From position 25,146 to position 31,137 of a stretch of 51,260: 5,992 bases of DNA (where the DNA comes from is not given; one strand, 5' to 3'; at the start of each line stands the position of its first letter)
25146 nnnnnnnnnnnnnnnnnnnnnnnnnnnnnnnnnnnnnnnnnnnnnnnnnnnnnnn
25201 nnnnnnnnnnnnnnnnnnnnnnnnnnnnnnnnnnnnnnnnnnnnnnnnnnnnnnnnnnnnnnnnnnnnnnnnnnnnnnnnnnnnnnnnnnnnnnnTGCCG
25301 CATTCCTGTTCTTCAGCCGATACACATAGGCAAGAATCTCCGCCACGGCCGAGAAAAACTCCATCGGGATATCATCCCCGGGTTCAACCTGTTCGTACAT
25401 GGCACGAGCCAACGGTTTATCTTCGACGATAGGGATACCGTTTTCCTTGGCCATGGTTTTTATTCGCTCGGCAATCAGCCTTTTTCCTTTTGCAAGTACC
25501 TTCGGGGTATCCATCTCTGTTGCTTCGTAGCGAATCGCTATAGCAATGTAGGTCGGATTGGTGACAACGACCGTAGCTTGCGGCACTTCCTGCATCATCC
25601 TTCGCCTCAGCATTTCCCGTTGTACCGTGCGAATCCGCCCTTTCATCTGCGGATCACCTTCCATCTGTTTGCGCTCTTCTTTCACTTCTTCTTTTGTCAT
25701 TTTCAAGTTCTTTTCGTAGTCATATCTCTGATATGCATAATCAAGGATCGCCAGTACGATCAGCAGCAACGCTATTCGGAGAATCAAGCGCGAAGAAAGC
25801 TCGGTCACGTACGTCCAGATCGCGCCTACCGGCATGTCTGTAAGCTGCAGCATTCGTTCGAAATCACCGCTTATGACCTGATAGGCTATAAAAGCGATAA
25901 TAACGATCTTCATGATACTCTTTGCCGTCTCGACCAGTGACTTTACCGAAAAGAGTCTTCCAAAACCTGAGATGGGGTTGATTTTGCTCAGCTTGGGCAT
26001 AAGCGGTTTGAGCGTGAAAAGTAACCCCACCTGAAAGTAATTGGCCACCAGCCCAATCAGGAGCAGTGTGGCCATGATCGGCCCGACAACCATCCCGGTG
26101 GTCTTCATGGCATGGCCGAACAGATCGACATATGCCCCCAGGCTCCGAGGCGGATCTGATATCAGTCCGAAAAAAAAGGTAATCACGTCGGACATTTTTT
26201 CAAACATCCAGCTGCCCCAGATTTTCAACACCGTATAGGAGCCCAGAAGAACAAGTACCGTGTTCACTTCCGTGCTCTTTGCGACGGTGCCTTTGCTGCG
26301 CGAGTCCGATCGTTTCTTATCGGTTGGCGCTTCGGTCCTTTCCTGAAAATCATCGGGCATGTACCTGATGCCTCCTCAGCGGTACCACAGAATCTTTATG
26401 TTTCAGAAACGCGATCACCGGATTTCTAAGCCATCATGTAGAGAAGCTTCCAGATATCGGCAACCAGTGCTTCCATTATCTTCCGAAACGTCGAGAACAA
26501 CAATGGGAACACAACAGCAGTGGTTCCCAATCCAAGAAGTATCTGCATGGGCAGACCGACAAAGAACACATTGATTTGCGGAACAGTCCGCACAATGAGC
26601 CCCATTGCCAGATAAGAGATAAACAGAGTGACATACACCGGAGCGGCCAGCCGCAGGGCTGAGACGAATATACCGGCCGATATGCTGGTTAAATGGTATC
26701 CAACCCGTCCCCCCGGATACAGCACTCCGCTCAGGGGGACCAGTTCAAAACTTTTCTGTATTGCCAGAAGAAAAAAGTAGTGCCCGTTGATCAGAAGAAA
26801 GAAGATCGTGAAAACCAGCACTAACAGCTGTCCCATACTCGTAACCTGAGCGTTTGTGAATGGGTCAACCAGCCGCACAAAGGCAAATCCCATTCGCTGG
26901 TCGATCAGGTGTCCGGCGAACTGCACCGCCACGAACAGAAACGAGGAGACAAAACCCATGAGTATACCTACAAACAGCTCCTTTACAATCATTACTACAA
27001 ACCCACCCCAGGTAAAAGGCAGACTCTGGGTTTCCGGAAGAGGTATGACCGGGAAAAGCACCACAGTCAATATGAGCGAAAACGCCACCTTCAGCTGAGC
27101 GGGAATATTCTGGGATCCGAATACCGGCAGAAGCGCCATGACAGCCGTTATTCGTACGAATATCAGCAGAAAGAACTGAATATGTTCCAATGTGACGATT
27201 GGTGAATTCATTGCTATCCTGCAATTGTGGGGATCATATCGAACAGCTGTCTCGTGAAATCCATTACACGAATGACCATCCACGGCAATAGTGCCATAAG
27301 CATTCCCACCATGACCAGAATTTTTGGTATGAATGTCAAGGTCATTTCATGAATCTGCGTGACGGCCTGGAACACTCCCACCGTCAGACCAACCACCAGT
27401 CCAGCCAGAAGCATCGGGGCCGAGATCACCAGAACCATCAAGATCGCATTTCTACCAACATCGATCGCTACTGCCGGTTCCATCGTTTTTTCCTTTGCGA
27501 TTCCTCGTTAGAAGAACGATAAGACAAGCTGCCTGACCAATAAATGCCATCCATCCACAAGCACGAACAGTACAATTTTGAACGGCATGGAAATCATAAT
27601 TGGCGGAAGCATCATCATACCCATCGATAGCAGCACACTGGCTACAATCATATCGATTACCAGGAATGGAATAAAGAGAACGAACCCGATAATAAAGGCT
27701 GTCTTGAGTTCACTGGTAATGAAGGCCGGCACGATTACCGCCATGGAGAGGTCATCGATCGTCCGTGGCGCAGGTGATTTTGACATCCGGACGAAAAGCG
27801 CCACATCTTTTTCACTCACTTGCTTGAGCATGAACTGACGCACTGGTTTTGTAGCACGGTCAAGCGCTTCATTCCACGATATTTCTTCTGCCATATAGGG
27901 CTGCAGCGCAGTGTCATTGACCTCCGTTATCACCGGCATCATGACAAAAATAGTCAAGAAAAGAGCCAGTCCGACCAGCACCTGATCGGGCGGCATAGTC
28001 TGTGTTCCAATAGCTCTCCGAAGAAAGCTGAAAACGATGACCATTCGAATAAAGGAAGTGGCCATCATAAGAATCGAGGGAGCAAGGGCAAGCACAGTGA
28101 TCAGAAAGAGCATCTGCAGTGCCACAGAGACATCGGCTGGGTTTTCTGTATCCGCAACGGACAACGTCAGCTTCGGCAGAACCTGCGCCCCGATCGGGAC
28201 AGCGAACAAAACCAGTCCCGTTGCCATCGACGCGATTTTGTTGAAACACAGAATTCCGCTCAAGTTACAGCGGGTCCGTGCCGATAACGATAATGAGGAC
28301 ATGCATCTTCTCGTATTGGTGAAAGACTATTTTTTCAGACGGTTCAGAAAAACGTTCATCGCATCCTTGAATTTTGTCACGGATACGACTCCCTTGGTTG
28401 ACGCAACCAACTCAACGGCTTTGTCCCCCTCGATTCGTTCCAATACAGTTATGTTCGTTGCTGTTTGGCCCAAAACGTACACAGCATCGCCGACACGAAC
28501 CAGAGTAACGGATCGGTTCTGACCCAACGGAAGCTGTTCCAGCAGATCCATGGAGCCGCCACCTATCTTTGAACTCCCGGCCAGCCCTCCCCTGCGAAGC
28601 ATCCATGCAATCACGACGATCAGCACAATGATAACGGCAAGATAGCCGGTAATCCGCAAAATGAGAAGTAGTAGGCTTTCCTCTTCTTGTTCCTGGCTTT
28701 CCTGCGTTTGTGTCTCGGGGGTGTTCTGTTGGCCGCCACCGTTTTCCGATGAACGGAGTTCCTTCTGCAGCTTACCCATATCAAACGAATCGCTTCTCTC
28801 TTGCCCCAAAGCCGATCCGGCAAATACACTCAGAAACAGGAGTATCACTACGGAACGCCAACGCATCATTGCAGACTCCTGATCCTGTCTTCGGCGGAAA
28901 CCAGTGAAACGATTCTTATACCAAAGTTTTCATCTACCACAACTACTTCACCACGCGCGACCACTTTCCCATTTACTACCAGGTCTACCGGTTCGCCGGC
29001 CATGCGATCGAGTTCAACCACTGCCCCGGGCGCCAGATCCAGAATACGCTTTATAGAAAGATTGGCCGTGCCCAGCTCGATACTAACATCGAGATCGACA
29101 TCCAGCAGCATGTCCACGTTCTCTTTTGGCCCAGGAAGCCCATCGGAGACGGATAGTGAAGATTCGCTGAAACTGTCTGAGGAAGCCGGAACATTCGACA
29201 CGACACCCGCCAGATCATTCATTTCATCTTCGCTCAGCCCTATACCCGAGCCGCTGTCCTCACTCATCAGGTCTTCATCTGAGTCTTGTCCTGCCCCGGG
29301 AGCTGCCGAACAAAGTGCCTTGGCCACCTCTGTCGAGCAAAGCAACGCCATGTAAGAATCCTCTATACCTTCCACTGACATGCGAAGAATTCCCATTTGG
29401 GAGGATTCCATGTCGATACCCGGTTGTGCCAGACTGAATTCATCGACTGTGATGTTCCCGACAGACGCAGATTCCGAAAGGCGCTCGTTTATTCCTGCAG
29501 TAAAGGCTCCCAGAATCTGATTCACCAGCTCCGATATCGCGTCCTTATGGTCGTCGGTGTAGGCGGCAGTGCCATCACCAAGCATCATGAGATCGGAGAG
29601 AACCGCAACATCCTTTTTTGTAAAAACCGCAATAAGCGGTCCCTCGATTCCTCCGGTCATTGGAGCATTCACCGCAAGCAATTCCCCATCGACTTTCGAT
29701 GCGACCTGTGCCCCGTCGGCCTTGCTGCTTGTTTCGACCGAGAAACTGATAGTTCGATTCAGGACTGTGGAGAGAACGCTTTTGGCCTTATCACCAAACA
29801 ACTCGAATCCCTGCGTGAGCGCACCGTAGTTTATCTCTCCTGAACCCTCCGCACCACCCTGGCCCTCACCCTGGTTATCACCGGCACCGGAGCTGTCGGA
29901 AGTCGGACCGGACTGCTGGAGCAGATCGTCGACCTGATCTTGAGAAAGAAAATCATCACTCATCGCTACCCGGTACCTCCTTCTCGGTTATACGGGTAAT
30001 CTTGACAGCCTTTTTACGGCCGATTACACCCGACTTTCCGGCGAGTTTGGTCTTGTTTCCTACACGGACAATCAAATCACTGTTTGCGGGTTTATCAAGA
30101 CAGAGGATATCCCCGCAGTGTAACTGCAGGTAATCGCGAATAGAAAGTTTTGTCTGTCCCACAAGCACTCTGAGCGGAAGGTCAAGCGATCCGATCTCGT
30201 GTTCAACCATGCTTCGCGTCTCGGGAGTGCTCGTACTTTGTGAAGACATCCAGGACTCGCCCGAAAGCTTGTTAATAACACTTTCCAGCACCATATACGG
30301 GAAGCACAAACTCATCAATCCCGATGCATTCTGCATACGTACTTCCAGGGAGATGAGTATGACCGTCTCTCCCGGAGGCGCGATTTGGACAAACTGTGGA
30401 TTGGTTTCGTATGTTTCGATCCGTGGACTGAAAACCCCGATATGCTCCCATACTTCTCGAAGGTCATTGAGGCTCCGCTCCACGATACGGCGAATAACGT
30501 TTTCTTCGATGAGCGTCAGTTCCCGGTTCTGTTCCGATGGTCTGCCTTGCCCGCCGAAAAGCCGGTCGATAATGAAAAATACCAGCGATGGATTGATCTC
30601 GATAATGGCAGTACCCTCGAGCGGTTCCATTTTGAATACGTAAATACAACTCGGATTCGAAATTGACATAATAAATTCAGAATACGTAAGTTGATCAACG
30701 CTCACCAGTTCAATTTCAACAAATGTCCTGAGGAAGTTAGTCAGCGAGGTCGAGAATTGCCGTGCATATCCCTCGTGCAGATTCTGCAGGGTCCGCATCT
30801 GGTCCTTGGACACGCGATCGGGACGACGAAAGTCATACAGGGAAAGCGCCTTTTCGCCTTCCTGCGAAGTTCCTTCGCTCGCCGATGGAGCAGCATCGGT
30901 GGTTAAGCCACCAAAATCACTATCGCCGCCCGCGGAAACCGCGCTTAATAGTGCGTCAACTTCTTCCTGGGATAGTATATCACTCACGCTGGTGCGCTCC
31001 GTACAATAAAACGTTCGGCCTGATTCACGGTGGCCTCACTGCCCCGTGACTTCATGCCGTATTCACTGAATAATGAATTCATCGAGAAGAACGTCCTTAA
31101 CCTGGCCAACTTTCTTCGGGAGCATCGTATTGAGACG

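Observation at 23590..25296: Exported five-domain cadherin/Ig-like repeat protein translationally coupled between flhB and flhA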

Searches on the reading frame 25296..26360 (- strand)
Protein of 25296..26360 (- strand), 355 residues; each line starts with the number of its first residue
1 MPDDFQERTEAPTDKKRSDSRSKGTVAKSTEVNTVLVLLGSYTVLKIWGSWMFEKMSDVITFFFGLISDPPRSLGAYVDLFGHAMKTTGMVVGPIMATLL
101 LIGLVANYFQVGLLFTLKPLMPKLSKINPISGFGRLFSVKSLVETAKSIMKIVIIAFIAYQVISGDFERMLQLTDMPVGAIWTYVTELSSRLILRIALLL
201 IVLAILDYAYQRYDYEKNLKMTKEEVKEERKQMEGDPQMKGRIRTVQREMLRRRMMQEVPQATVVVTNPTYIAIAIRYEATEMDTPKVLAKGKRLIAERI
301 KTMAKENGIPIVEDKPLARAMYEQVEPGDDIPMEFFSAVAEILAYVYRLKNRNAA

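Call 4: search_protein_families(library=ncbifam, proteins=[window:25296-26360:-], max_evalue=1)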
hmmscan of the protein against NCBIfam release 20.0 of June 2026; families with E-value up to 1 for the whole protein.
window:25296-26360:- (355 aa): 10 families
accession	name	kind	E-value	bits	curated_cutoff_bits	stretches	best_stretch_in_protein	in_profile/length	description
TIGR00328.1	flhB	equivalog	3.7e-128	427.6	349.25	1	6-352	1-347/348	flagellar biosynthesis protein FlhB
NF009411.0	PRK12772.1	equivalog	1.6e-112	376.9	739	1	6-352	263-609/610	fused FliR family export protein/FlhB family type III secretion system protein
TIGR01404.2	FlhB_rel_III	equivalog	6.1e-101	338.2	358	1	7-348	1-340/341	type III secretion system export apparatus subunit SctU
NF009364.0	PRK12721.1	equivalog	2.9e-80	270.1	381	1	6-351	2-345/352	EscU/YscU/HrcU family type III secretion system export apparatus switch protein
NF009117.0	PRK12468.1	equivalog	1.3e-69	234.9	712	1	3-351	4-352/386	flagellar biosynthesis protein FlhB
NF004950.0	PRK06298.1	equivalog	4.5e-66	223.4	434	1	7-353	3-348/360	type III secretion system protein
NF009412.0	PRK12773.1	equivalog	2.6e-60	204.4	886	1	6-346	301-642/649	flagellar biosynthesis protein FlhB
NF006017.0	PRK08156.1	equivalog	5.1e-54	183.9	394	1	7-352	3-341/367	EscU/YscU/HrcU family type III secretion system export apparatus switch protein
TIGR00789.1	flhB_rel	hypoth_equivalog_domain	1.5e-17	63.6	117.35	1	272-351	4-82/84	FlhB-like flagellar biosynthesis protein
TIGR01771.1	L-LDH-NAD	equivalog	0.1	11.9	303.55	1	255-303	100-149/299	L-lactate dehydrogenase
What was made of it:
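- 25293..26360 (-): flhB. Its TGA overlaps the ATG of X (ATGA at 25293..25296). TIGR00328, 3.7e-128 (call 4).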

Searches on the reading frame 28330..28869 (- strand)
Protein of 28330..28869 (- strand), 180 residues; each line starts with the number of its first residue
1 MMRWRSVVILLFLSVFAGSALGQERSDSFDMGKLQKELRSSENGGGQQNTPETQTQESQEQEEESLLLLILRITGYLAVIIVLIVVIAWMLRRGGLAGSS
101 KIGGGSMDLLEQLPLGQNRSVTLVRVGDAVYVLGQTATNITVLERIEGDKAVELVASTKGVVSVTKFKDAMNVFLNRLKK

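Call 19: search_protein_families(library=pfam, proteins=[window:28330-28869:-], max_evalue=0.001)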
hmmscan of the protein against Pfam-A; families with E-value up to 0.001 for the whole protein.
window:28330-28869:- (180 aa): 1 family
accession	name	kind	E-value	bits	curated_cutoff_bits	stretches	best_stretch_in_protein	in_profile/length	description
PF04347.18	FliO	-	3.6e-15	56.3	22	1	89-174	1-89/91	Flagellar biosynthesis protein, FliO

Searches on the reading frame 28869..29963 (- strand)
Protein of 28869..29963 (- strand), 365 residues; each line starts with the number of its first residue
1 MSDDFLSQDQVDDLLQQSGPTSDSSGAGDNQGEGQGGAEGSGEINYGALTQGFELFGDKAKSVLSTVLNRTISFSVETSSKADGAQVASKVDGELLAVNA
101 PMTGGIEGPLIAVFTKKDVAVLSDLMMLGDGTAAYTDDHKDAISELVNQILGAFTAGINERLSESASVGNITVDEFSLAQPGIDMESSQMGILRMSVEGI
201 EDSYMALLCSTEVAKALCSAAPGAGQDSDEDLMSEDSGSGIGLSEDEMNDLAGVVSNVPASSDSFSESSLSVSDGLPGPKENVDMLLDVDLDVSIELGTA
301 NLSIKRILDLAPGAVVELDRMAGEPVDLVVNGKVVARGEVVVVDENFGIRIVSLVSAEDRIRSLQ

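Call 19: search_protein_families(library=pfam, proteins=[window:28869-29963:-], max_evalue=0.001)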
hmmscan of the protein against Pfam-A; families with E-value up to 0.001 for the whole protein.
window:28869-29963:- (365 aa): 2 families
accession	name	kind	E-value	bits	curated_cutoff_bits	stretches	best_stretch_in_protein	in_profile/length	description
PF01052.25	FliMN_C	-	4.1e-23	81.6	23.8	1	285-355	2-72/73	Type III flagellar switch regulator (C-ring) FliN C-term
PF13690.11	CheX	-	2e-05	25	27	1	100-160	5-63/94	Chemotaxis phosphatase CheX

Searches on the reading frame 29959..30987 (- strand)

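Call 19: search_protein_families(library=pfam, proteins=[window:29959-30987:-], max_evalue=0.001)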
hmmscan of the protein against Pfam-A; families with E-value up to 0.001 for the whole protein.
window:29959-30987:- (343 aa): 2 families
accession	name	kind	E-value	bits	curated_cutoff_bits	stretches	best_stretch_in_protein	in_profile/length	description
PF02154.20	FliM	-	8.9e-69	231.7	27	1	51-241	1-192/192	Flagellar motor switch protein FliM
PF01052.25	FliMN_C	-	5.2e-17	62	23.8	1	264-334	2-72/73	Type III flagellar switch regulator (C-ring) FliN C-term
